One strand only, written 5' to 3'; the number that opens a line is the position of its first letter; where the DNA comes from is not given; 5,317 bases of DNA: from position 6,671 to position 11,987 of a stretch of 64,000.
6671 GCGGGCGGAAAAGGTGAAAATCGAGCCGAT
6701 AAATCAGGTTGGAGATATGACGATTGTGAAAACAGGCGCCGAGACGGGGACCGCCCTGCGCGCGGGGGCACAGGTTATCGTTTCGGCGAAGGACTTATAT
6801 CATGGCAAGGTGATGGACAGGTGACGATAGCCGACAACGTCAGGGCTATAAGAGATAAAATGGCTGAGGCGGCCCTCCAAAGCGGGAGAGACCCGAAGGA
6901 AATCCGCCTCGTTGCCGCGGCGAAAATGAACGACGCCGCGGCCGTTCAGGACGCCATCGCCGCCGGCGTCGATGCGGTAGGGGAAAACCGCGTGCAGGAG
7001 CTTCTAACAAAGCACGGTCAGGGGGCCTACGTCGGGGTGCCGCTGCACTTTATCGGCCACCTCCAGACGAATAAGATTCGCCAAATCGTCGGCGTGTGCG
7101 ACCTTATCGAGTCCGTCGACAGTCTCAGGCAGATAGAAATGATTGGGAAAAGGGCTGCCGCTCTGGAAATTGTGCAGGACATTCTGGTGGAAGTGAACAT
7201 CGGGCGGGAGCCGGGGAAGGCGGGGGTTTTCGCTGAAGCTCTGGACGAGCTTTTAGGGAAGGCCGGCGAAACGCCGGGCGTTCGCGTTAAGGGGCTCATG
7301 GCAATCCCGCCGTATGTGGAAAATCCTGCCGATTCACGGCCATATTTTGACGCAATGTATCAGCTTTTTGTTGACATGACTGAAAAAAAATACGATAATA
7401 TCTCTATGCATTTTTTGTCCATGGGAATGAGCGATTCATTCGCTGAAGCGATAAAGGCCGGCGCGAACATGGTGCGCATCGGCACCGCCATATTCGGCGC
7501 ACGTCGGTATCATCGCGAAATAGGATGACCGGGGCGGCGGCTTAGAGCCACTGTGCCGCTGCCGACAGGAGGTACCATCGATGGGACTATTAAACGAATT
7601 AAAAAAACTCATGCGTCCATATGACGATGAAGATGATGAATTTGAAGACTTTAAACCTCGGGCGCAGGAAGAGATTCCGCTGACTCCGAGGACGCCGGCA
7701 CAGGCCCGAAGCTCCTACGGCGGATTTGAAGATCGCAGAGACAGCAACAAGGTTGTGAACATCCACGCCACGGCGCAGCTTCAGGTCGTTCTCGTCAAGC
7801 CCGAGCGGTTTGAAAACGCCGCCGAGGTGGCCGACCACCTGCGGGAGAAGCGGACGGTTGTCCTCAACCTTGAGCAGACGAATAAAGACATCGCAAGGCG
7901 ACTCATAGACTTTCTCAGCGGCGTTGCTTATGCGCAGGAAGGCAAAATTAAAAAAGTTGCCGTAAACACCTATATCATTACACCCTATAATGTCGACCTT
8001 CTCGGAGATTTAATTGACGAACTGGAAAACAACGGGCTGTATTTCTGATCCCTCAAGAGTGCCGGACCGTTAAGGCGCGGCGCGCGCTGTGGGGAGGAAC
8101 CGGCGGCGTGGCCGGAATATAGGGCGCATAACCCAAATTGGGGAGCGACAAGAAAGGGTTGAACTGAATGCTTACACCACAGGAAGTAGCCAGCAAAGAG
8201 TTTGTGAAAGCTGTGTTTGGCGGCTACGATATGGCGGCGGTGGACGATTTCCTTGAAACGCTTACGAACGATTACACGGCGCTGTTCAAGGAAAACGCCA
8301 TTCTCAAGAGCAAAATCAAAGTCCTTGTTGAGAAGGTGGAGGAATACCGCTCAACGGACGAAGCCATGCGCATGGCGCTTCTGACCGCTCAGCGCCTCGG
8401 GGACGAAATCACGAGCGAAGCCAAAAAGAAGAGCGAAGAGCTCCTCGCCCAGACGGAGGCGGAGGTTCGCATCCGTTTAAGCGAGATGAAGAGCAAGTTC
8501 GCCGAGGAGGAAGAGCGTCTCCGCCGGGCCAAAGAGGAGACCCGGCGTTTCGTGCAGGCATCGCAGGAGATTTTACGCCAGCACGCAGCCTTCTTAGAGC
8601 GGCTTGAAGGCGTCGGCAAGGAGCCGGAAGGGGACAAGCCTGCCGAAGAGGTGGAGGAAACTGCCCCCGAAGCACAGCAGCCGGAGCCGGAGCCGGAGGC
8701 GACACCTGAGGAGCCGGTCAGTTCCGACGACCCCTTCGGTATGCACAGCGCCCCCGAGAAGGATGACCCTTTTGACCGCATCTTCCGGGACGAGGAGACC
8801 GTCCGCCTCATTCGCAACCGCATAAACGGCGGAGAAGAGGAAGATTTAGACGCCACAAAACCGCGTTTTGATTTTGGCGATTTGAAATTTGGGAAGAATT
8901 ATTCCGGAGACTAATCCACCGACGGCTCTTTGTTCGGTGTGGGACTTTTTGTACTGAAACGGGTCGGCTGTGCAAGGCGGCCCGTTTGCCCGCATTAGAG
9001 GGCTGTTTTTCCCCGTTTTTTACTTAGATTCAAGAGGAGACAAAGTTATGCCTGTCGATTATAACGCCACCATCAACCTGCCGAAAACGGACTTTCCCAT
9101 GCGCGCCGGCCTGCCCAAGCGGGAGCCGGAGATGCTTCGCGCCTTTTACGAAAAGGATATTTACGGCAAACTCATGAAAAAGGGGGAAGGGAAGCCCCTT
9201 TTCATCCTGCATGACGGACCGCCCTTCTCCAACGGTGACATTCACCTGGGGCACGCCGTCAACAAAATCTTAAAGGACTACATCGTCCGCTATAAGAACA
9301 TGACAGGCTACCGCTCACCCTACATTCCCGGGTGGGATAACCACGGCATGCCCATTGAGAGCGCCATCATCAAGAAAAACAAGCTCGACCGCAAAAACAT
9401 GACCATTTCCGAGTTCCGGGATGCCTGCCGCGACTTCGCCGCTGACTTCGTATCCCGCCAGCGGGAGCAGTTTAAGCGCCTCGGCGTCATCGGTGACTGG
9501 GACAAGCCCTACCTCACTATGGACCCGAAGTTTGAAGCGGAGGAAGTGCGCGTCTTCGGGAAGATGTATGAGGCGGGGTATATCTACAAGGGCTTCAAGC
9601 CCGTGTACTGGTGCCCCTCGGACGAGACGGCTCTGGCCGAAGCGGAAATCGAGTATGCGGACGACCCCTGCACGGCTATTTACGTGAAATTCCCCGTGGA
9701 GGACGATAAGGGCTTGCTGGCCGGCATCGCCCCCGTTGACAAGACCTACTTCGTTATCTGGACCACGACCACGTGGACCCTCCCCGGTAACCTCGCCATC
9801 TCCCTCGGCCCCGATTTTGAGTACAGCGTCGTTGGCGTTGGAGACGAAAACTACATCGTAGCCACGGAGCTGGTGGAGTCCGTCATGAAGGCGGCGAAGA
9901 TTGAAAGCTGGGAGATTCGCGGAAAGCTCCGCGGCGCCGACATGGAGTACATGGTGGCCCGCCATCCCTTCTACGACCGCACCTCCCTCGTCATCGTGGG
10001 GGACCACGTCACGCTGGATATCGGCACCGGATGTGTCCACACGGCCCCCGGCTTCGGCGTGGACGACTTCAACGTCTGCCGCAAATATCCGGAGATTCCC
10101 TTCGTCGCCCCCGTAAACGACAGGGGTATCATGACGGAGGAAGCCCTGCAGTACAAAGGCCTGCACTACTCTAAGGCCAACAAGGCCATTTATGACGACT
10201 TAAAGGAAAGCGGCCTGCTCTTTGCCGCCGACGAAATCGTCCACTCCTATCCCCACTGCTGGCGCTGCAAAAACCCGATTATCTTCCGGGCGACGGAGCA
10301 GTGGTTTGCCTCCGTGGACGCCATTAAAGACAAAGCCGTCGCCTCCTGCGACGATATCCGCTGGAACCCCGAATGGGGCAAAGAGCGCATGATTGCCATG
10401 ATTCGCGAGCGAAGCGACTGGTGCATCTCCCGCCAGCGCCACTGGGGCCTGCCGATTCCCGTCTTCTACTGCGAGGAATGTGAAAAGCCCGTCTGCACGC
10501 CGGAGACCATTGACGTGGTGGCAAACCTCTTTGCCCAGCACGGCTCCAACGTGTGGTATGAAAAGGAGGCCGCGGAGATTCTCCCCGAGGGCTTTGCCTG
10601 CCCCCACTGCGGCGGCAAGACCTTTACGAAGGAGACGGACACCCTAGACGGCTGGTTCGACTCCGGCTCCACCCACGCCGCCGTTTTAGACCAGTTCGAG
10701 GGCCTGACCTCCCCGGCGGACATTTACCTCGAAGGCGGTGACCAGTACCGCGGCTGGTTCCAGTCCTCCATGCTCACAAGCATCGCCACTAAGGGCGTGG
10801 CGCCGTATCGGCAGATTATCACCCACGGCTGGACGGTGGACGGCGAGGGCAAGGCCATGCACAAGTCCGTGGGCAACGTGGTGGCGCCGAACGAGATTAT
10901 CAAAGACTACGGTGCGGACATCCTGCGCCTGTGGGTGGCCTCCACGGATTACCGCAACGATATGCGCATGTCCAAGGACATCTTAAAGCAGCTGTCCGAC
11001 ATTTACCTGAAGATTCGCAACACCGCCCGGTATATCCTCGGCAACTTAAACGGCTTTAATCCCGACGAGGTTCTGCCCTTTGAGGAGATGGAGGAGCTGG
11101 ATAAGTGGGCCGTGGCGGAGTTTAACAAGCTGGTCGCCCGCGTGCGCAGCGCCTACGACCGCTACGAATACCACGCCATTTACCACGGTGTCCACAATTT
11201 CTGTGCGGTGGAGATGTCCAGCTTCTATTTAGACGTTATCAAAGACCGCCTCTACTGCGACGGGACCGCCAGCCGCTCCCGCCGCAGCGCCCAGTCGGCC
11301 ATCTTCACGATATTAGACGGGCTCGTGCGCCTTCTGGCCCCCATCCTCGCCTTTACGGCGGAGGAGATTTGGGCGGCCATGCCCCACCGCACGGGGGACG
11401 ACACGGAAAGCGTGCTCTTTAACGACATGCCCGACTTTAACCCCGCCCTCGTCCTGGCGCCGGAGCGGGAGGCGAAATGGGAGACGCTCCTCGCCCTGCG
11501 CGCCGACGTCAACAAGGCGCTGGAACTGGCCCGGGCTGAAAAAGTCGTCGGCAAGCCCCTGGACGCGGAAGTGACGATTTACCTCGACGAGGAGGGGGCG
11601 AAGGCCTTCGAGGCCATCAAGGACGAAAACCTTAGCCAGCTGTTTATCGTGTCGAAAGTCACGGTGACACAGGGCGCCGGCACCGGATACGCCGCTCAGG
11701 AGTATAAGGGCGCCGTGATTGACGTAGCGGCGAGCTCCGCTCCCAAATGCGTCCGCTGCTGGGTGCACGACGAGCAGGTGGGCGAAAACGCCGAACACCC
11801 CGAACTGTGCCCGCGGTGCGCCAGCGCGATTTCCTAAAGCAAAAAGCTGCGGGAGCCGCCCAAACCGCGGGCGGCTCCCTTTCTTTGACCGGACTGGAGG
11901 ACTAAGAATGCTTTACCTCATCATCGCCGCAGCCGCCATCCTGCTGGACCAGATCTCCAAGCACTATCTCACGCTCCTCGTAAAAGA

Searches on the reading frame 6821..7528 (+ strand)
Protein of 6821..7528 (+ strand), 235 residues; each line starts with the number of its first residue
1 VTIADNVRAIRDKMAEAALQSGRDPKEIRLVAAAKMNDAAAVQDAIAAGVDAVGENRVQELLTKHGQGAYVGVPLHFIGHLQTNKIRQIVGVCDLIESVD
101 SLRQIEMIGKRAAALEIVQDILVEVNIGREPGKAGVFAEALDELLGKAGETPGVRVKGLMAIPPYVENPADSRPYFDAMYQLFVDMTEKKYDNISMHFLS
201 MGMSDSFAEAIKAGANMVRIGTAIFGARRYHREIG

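Call 38: search_protein_families(library=pfam, proteins=[window:6821-7528:+], max_evalue=0.00001)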
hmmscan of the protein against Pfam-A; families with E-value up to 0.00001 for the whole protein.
window:6821-7528:+ (235 aa): 1 family
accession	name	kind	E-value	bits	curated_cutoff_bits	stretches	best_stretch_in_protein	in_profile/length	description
PF01168.26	Ala_racemase_N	-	3.3e-21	76.4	24.1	1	9-228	5-219/220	Alanine racemase, N-terminal domain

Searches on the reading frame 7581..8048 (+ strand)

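Call 38: search_protein_families(library=pfam, proteins=[window:7581-8048:+], max_evalue=0.00001)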
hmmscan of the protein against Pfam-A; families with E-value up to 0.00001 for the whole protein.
window:7581-8048:+ (155 aa): 1 family
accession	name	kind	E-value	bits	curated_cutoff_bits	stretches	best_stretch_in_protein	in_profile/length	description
PF04472.17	SepF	-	1.6e-26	92.7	27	1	69-139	1-71/72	Cell division protein SepF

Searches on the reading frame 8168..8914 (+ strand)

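Call 38: search_protein_families(library=pfam, proteins=[window:8168-8914:+], max_evalue=0.00001)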
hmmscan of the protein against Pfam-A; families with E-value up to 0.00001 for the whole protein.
window:8168-8914:+ (248 aa): 1 family
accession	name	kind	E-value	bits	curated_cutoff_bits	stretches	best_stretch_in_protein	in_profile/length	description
PF05103.18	DivIVA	-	4.8e-24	85.2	28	1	2-130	1-128/131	DivIVA protein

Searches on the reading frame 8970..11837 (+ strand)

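Call 38: search_protein_families(library=pfam, proteins=[window:8970-11837:+], max_evalue=0.00001)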
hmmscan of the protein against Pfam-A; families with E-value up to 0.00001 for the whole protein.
window:8970-11837:+ (955 aa): 5 families
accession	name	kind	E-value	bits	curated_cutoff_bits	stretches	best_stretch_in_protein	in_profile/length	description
PF00133.28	tRNA-synt_1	-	3.1e-138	461.4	22.7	1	55-668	2-414/414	tRNA synthetases class I (I, L, M and V)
PF08264.19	Anticodon_1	-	1.9e-31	109.4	25.1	1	711-870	1-148/148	Anticodon-binding domain of tRNA ligase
PF09334.17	tRNA-synt_1g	-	2.6e-26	92.8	20.1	1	85-229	8-137/391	tRNA synthetases class I (M)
PF06827.20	zf-FPG_IleRS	-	4.5e-09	36.4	21.3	1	926-952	3-29/30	Zinc finger found in FPG and IleRS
PF01406.26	tRNA-synt_1e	-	8.3e-09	35.7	27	0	581-674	206-298/301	tRNA synthetases class I (C) catalytic domain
